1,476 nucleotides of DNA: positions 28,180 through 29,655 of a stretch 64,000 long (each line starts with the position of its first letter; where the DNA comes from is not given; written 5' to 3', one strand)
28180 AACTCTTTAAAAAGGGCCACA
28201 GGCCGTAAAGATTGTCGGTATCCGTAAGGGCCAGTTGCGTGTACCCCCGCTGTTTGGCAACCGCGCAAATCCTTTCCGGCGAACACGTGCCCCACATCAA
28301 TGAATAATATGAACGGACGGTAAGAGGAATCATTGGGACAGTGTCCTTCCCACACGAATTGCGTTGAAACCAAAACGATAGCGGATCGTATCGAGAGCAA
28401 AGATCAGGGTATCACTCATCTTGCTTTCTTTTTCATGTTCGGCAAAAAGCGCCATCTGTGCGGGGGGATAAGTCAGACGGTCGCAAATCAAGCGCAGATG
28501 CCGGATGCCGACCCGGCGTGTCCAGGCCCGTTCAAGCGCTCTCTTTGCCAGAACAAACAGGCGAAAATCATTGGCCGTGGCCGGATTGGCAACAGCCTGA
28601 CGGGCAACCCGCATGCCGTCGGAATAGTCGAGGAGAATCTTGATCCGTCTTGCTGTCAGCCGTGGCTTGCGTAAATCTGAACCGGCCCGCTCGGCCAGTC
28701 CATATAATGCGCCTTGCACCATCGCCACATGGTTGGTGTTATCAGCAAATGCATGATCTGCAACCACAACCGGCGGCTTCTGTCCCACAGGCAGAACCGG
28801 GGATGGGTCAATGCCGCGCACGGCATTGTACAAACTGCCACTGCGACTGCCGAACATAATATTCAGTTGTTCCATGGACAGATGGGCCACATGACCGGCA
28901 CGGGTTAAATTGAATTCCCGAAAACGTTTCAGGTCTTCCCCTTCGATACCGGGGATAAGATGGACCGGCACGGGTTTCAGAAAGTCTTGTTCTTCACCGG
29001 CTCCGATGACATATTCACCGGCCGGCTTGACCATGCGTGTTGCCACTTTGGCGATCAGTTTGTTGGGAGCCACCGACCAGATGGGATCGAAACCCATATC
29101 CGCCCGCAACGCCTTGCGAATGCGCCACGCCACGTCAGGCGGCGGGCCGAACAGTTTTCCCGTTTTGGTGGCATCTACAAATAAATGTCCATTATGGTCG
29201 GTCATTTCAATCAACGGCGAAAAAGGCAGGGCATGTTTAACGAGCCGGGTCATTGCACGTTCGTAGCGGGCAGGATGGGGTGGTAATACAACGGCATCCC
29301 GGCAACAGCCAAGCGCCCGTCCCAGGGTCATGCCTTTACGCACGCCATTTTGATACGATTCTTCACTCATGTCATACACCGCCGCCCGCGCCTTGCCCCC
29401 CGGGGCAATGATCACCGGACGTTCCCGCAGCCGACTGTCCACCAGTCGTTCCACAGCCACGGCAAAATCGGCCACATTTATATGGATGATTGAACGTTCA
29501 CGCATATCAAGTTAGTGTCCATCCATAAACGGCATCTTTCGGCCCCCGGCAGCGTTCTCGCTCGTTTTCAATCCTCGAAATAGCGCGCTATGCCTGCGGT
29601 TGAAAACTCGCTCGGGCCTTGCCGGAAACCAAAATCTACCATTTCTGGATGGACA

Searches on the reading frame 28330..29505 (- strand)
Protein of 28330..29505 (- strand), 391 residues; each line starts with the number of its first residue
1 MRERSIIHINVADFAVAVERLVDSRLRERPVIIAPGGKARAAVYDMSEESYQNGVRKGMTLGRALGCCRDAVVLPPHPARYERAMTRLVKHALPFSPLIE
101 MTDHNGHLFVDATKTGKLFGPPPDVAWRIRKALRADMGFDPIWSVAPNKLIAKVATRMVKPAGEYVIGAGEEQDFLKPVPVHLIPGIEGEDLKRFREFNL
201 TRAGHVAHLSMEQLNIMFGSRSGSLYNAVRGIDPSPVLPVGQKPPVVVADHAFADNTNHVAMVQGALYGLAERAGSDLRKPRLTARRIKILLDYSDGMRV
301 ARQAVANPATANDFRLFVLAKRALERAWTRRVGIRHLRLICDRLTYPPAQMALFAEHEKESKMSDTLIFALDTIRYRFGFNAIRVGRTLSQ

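Call 59: find_encoding_contigs(protein=window:28330-29505:-, flank=3000, max_places=6)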
Protein window:28330-29505:- (391 aa): 24 contigs read that carry it; 6 places shown.
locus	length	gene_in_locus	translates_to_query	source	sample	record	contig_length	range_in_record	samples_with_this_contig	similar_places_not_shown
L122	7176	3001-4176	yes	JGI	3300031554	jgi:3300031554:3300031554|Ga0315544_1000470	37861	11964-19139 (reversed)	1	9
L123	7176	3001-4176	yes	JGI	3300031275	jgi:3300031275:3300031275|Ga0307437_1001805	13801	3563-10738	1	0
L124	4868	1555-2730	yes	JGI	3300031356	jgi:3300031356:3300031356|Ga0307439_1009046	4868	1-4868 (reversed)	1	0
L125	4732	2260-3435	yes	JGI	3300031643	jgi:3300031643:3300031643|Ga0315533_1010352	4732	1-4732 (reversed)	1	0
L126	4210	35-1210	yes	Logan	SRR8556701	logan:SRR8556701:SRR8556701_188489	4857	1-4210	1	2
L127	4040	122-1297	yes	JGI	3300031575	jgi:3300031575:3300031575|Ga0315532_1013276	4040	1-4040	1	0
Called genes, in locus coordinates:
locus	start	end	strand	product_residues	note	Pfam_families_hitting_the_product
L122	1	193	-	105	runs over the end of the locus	-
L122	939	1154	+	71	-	-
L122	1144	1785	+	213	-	PF01726:LexA_DNA_bind, PF00717:Peptidase_S24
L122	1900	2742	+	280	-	PF01904:DUF72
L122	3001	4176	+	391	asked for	PF00817:IMS, PF11799:IMS_C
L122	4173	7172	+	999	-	PF02811:PHP, PF07733:DNA_pol3_alpha, PF17657:DNA_pol3_finger, PF14579:HHH_6, PF01336:tRNA_anti-codon (weak)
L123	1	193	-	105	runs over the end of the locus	-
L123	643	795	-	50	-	-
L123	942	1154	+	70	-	-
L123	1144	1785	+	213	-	PF01726:LexA_DNA_bind, PF00717:Peptidase_S24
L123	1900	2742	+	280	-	PF01904:DUF72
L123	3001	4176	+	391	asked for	PF00817:IMS, PF11799:IMS_C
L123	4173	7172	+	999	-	PF02811:PHP, PF07733:DNA_pol3_alpha, PF17657:DNA_pol3_finger, PF14579:HHH_6, PF01336:tRNA_anti-codon (weak)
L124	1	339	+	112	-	?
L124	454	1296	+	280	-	PF01904:DUF72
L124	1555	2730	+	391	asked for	PF00817:IMS, PF11799:IMS_C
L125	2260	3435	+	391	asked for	PF00817:IMS, PF11799:IMS_C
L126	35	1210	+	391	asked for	PF00817:IMS, PF11799:IMS_C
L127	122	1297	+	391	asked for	PF00817:IMS, PF11799:IMS_C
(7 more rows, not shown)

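Call 69: find_related_loci(query=window:28330-29505:-, collection=metagenome_contigs, flank=2000)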
Query window:28330-29505:- (391 aa) in metagenome_contigs; peptide patterns used: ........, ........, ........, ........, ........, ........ (x = any residue, [..] = any of these).
143 stretches matched a pattern; 53 encode a relative of the query (tblastn E <= 1e-3); 53 distinct loci.
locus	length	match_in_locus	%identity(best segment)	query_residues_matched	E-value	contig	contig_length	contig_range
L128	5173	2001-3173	93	1-391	0e+0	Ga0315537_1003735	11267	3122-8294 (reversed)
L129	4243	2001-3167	89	1-389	0e+0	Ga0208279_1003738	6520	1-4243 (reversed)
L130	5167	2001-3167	91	1-389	0e+0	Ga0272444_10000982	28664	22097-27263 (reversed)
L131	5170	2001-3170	91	1-390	0e+0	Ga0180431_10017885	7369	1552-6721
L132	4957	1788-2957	89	1-389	0e+0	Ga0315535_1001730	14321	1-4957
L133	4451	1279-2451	88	1-391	0e+0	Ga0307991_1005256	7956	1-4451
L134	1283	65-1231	88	1-389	0e+0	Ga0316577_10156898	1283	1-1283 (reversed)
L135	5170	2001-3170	90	1-389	0e+0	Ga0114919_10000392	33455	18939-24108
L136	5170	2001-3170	87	1-390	0e+0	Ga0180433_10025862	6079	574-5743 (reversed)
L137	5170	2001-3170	89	1-389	0e+0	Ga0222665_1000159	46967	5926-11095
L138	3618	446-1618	84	1-391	0e+0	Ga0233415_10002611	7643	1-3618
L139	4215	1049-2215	82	1-389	0e+0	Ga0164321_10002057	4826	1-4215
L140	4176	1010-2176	76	1-389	0e+0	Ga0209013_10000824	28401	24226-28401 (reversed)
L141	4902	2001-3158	75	1-386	0e+0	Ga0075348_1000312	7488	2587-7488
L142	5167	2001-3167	75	1-389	0e+0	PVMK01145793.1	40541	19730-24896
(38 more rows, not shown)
